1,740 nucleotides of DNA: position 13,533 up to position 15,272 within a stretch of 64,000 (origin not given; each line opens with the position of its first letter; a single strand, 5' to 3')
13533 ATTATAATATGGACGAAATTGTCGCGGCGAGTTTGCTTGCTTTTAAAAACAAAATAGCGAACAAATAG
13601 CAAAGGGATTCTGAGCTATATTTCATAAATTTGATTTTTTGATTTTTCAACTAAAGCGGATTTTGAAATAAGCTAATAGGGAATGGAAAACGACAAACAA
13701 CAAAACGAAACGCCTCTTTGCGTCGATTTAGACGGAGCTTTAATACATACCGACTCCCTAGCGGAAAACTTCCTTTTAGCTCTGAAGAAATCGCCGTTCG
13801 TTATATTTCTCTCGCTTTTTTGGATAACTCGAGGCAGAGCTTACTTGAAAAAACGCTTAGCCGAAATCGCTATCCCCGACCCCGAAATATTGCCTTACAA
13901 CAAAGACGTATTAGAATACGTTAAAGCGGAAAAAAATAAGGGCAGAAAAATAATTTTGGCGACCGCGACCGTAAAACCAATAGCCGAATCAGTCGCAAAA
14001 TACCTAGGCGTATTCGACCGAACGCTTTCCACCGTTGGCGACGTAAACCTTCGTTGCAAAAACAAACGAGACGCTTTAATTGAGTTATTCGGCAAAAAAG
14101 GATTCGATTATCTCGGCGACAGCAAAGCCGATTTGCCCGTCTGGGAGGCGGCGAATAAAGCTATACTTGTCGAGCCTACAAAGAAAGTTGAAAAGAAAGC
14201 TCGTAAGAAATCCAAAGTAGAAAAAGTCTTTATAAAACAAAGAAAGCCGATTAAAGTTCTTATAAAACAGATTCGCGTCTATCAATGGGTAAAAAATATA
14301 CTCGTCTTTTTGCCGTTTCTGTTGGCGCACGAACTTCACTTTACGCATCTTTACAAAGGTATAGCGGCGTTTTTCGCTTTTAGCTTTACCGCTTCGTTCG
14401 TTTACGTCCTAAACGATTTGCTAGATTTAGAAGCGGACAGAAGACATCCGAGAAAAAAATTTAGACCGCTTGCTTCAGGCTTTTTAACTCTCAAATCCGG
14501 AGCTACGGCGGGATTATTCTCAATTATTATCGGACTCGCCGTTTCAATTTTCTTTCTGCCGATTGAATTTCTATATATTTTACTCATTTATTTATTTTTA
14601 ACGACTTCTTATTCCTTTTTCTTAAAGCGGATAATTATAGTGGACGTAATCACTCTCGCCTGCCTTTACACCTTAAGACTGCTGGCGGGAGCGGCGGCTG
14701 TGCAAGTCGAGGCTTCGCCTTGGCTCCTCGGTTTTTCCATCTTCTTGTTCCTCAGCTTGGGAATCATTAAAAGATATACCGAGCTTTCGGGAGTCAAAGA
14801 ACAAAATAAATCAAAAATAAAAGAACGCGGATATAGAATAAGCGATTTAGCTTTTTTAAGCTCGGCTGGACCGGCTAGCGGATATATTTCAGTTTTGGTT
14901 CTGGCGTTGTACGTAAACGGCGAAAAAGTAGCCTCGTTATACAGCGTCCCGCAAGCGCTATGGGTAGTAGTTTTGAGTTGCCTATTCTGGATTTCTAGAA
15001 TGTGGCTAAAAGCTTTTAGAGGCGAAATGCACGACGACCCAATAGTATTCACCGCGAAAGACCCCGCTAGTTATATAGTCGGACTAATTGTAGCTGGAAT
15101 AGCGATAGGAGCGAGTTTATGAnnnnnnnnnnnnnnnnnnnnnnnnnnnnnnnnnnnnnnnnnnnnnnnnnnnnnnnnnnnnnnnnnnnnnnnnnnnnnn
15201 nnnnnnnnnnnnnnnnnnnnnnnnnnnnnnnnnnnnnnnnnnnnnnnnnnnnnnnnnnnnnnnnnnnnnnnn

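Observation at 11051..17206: Decaprenyl-phospho-arabinose-like sugar-donor pathway (UbiA PRTase + DprE1-like + DprE2-like) clustered with glf and a Wzx flippase in a non-actinobacterial genome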

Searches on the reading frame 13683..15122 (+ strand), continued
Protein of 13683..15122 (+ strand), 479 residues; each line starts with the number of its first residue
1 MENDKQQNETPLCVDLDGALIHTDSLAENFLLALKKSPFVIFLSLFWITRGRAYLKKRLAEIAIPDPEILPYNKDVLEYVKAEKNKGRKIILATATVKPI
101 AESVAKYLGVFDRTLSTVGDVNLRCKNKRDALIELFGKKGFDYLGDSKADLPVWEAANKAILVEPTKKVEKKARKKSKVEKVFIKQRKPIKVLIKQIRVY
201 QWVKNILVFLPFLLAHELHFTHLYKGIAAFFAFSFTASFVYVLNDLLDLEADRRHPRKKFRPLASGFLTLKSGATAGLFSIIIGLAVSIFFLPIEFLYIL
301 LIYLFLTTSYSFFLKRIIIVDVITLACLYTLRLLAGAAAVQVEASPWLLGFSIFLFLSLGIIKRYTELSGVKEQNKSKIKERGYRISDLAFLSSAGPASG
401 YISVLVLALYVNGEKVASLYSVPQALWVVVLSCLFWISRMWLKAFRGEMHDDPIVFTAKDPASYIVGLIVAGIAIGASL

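Call 55: search_protein_families(library=ncbifam, proteins=[L007:4161-5741:+, L077:11940-13718:+, L006:14934-16589:+], max_evalue=1)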
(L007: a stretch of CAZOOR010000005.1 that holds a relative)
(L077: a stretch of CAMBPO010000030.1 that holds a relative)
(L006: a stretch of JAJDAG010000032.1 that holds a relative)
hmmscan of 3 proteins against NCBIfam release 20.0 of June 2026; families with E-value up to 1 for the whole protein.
L007:4161-5741:+ (526 aa): 1 family
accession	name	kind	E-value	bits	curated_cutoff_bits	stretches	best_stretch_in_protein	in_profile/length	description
NF047440.1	LA3751_2_3_fam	subfamily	0.00046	19.1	200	1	74-376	83-394/460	LA_3751/LA_3752 family putative glycosyltransferase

L077:11940-13718:+ (592 aa): 0 families

L006:14934-16589:+ (551 aa): 2 families
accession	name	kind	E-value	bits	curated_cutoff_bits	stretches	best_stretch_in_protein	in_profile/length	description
NF041481.1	beta_arabfuran_tase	equivalog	7.5e-07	27.6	1050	1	31-270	9-270/633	terminal beta-(1->2)-arabinofuranosyltransferase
NF047440.1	LA3751_2_3_fam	subfamily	0.002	17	200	1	83-273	84-277/460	LA_3751/LA_3752 family putative glycosyltransferase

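Call 56: search_solved_structures(query=L007:4161-5741:+, max_evalue=10)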
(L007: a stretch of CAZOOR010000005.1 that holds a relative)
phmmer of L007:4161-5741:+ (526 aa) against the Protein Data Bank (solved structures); distinct sequences matched with E-value up to 10: 1.
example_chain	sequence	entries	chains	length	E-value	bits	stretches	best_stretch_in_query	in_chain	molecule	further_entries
9dlf_C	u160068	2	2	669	8.7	8.3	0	41-242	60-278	Arabinosyltransferase AftB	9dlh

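Call 60: search_protein_families(library=ncbifam, proteins=[L032:11445-13154:+, L032:15497-17359:+, L032:17483-19528:+], max_evalue=1)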
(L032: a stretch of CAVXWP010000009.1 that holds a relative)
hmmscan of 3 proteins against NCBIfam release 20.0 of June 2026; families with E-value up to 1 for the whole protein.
L032:11445-13154:+ (569 aa): 3 families
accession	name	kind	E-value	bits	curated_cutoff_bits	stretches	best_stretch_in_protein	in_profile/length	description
NF047440.1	LA3751_2_3_fam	subfamily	3.1e-05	23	200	1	74-348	83-359/460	LA_3751/LA_3752 family putative glycosyltransferase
NF033891.1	surf_exc_IncI1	exception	0.52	9.7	100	1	360-419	9-68/210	plasmid IncI1-type surface exclusion protein ExcA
NF058583.1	LAXTG_small_WW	exception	0.89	9.3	65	0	279-297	34-52/54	LAXTG motif-containing small protein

L032:15497-17359:+ (620 aa): 22 families
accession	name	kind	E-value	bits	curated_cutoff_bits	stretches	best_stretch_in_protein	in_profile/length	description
TIGR02521.1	type_IV_pilW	equivalog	1.7e-15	57.2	154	2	447-531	87-173/234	type IV pilus biogenesis/stability protein PilW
NF040959.1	MamA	equivalog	2.4e-12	46.7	200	1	443-594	20-172/204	magnetosome protein MamA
NF033762.1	social_mot_Tgl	equivalog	1.3e-10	41.1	225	1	443-547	84-190/252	social motility TPR repeat lipoprotein Tgl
TIGR02917.1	PEP_TPR_lipo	equivalog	2.3e-10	39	312.2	1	453-592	391-530/899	XrtA/PEP-CTERM system TPR-repeat protein PrsT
TIGR02552.1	LcrH_SycD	equivalog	3.7e-07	29.9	104.8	1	487-604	12-129/136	SycD/LcrH family type III secretion system chaperone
TIGR00990.1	3a0801s09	subfamily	5.8e-07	28.5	757.25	1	465-593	371-499/615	mitochondrial import receptor subunit TOM70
NF033920.0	C39_PA2778_fam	equivalog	1.7e-06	27.6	150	2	445-521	176-252/255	PA2778 family cysteine peptidase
NF033758.1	gliding_GltE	equivalog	1.9e-06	27.1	225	1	445-546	208-309/411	adventurous gliding motility TPR repeat lipoprotein GltE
NF008391.2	PRK11189.1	equivalog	7.7e-05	22.3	250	1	448-554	88-193/297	lipoprotein NlpI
NF002725.1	PRK02603.1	equivalog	0.00012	22.1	143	1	468-548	44-127/173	photosystem I assembly protein Ycf3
NF053607.1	CHU_0125_OmpA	equivalog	0.00013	20.6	620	1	498-611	24-137/639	CHU_0125 family OmpA-like outer membrane integrity protein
NF052415.1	T3SS_chap_SctY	equivalog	0.00026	21.5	70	1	466-550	13-100/106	type III secretion apparatus assembly chaperone SctY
TIGR04510.1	mod_pep_cyc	subfamily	0.0012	17.4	400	1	454-604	496-642/814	putative peptide modification system cyclase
TIGR03939.1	PGA_TPR_OMP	equivalog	0.0012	17.2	366.65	1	529-596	88-155/800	poly-beta-1,6 N-acetyl-D-glucosamine export porin PgaA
NF011326.0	PRK14740.1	equivalog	0.0043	16.8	57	1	131-152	7-28/29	K(+)-transporting ATPase subunit F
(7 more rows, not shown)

L032:17483-19528:+ (681 aa): 40 families (the best 25 are shown)
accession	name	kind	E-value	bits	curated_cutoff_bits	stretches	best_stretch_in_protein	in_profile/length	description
NF040959.1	MamA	equivalog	1.2e-24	86.9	200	2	567-657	110-200/204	magnetosome protein MamA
TIGR02521.1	type_IV_pilW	equivalog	9.4e-19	67.9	154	1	461-655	4-194/234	type IV pilus biogenesis/stability protein PilW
TIGR02917.1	PEP_TPR_lipo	equivalog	4.9e-16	57.8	312.2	2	564-655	467-558/899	XrtA/PEP-CTERM system TPR-repeat protein PrsT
NF008391.2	PRK11189.1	equivalog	7.2e-13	48.7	250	1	461-629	11-166/297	lipoprotein NlpI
TIGR02552.1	LcrH_SycD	equivalog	1.6e-12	47.3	104.8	2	572-669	28-125/136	SycD/LcrH family type III secretion system chaperone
NF033762.1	social_mot_Tgl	equivalog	2e-12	47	225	1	497-653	34-193/252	social motility TPR repeat lipoprotein Tgl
NF047371.1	FlcA_CTERM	equivalog_domain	8.8e-12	44.3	300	2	563-654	439-531/646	periplasmic flagellar collar protein FlcA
NF033758.1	gliding_GltE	equivalog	4.7e-11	42.3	225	1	520-668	214-363/411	adventurous gliding motility TPR repeat lipoprotein GltE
NF002725.1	PRK02603.1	equivalog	8.1e-11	42.2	143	2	497-575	38-119/173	photosystem I assembly protein Ycf3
NF047507.1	TPR_BatC_Lepto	exception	5.4e-10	39.1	175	1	501-602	31-136/214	TPR repeat-containing protein BatC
NF033920.0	C39_PA2778_fam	equivalog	1.1e-09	38.1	150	2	506-593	168-255/255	PA2778 family cysteine peptidase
NF047558.1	TPR_END_plus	domain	3.7e-09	36.4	32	2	598-631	1-34/56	TPR end-of-group domain-containing protein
TIGR02795.1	tol_pal_ybgF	equivalog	4.1e-09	37.1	90.1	2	564-654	4-100/119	tol-pal system protein YbgF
NF052312.1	T9SS_PorW_SprE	equivalog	9.9e-08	31.1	250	2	508-594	270-360/716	type IX secretion system periplasmic lipoprotein PorW/SprE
TIGR03939.1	PGA_TPR_OMP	equivalog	2.3e-07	29.5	366.65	1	542-676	67-201/800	poly-beta-1,6 N-acetyl-D-glucosamine export porin PgaA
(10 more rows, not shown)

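Call 61: find_homologous_proteins(query=L007:4161-5741:+, max_evalue=0.00001)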
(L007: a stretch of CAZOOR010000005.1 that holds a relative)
Query L007:4161-5741:+ (526 aa): 332 proteins with E <= 0.00001 among 8000 candidates; the best 120 are listed.
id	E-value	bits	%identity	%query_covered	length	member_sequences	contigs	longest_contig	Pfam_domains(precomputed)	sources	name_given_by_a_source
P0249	0.0e+0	1104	100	100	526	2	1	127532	-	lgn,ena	-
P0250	4.0e-224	763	67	100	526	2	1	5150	-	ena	-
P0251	2.6e-158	546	50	100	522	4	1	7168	-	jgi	-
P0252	4.9e-152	525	49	100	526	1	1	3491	-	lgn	-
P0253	3.7e-150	519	49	99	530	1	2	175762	-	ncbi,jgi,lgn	-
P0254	3.1e-149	516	48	99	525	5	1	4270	-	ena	-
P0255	1.4e-143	498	48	99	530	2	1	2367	-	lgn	-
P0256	5.8e-105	370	41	100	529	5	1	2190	-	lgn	-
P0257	4.7e-100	354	40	95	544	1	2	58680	-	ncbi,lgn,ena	-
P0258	1.8e-93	332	37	97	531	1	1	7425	-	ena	-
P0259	7.8e-89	317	37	98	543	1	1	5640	-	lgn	-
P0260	3.6e-87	311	35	94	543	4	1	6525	-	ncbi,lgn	-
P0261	5.8e-87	311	36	97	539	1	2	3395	-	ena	-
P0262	3.0e-86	308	37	94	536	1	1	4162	-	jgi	jgi:hypothetical protein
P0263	4.9e-86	308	33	93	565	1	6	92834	-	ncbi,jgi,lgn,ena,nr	ncbi:MAG TPA: hypothetical protein VMZ31_00455 [Phycisphaerae bacterium]|nr:hypothetical protein [Ph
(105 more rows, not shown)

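Call 73: predict_structure(alignment_id=A4)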
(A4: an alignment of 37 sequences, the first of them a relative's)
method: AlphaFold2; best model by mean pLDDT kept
length: 526 residues; sequences in the alignment: 37
mean_pLDDT: 91.4   pTM: 0.91
mean pLDDT of the five models: 91.4, 91.0, 90.8, 89.7, 89.3
residues with pLDDT >= 90: 384; 70-90: 124; 50-70: 16; < 50: 2
segments of 3 or more residues with pLDDT < 50: none
pLDDT, mean of each block of 10 residues (from residue 1): 75 97 98 96 95 91 87 93 91 97 98 90 93 97 97 96 83 94 95 96 93 96 94 89 75 84 90 94 77 79 94 83 95 89 78 86 93 96 97 96 94 94 90 92 95 95 90 96 94 96 96 94 74
secondary structure, 60 per line:
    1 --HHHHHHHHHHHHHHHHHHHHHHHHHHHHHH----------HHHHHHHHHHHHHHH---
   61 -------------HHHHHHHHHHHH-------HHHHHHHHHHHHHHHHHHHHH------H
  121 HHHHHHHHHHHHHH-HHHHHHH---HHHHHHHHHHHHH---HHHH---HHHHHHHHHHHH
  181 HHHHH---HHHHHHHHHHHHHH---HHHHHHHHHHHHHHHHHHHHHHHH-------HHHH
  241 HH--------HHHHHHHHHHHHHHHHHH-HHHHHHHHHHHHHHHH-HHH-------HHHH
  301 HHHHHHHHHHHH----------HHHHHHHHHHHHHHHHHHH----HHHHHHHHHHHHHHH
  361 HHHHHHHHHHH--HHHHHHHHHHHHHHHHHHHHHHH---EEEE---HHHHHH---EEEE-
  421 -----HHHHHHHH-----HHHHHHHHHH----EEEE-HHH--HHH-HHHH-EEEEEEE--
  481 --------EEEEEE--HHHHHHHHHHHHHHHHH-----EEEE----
elements in order: H3-32 H43-57 H74-85 H93-113 H120-134 H136-142 H146-158 H162-165 H169-185 H189-202 H206-229 H237-242 H251-268 H270-285 H297-312 H323-341 H346-371 H374-396 E400-403 H407-412 E416-419 H426-433 H439-448 E453-456 H467-470 E472-478 E489-494 H497-513 E519-522

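Call 75: fold_search(model_id=the predicted structure, library=pdb)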
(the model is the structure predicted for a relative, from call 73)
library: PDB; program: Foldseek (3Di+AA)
matches with E <= 10: 191; with E <= 0.001: 7
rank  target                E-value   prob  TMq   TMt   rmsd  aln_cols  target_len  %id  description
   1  5f15                  1.9e-04  1.00  0.49  0.48  11.5       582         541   12  Crystal Structure of ArnT from Cupriavidus metallidurans bound to Undecaprenyl phosphate (released 2016-02-17)
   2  8pn9_A                3.1e-04  1.00  0.50  0.42  10.6       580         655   10  Structure of human oligosaccharyltransferase OST-A complex bound to NGI-1 (released 2024-05-08)
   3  9n9j_I                5.2e-04  1.00  0.49  0.39   9.6       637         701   11  Structure of a GRP94 folding intermediate engaged with a CCDC134- and FKBP11-bound secretory translocon (released 2025-11-19)
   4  8b6l_I                5.7e-04  1.00  0.51  0.41   9.7       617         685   12  Subtomogram average of the human Sec61-TRAP-OSTA-translocon (released 2022-12-07)
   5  9dlf_C                5.9e-04  1.00  0.50  0.44   7.2       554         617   14  Arabinosyltransferase AftB in complex with Fab_B3 (released 2025-06-25)
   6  9dlh                  8.9e-04  1.00  0.51  0.46   7.6       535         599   14  donor substrate analog-bound AftB (released 2025-06-25)
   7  7oci_F                9.7e-04  1.00  0.52  0.45  13.2       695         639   11  Cryo-EM structure of yeast Ost6p containing oligosaccharyltransferase complex (released 2022-02-16)
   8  5ezm                  1.1e-03  1.00  0.48  0.48   9.7       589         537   10  Crystal Structure of ArnT from Cupriavidus metallidurans in the apo state (released 2016-02-17)
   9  6gxc_A                1.9e-03  1.00  0.53  0.41   9.2       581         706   14  Bacterial oligosaccharyltransferase PglB in complex with an inhibitory peptide and a reactive lipid-linked oligosaccha (released 2018-11-14)
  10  8agb_A                2.1e-03  1.00  0.53  0.45  12.4       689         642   12  Structure of yeast oligosaccharylransferase complex with lipid-linked oligosaccharide bound (released 2022-12-07)
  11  6s7t_A                3.9e-03  1.00  0.50  0.39  12.5       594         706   11  Cryo-EM structure of human oligosaccharyltransferase complex OST-B (released 2019-12-18)
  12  5ogl_A                5.0e-03  1.00  0.49  0.39   9.1       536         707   14  Structure of bacterial oligosaccharyltransferase PglB in complex with an acceptor peptide and an lipid-linked oligosac (released 2017-10-25)
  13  8if8_C                5.0e-03  1.00  0.41  0.37  10.0       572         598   11  Arabinosyltransferase AftA (released 2023-05-31)
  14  3rce_A                5.9e-03  1.00  0.50  0.41  11.7       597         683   14  Bacterial oligosaccharyltransferase PglB (released 2011-06-15)
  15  9s6s_A                5.9e-03  1.00  0.45  0.44   9.4       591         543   12  Ternary cryo-EM structure of human ALG9 with Dol25-PP-GlcNAc2Man6, Dol25-P-Man and Fab (released 2026-03-18)
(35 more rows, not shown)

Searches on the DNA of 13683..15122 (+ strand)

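Call 72: search_dna_similar(query=L077:8351-11940:+, collection=ecoli_genomes, mode=distant, max_rows=8)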
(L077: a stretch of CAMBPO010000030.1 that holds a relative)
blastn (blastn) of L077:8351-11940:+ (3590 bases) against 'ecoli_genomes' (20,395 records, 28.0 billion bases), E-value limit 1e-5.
No match.
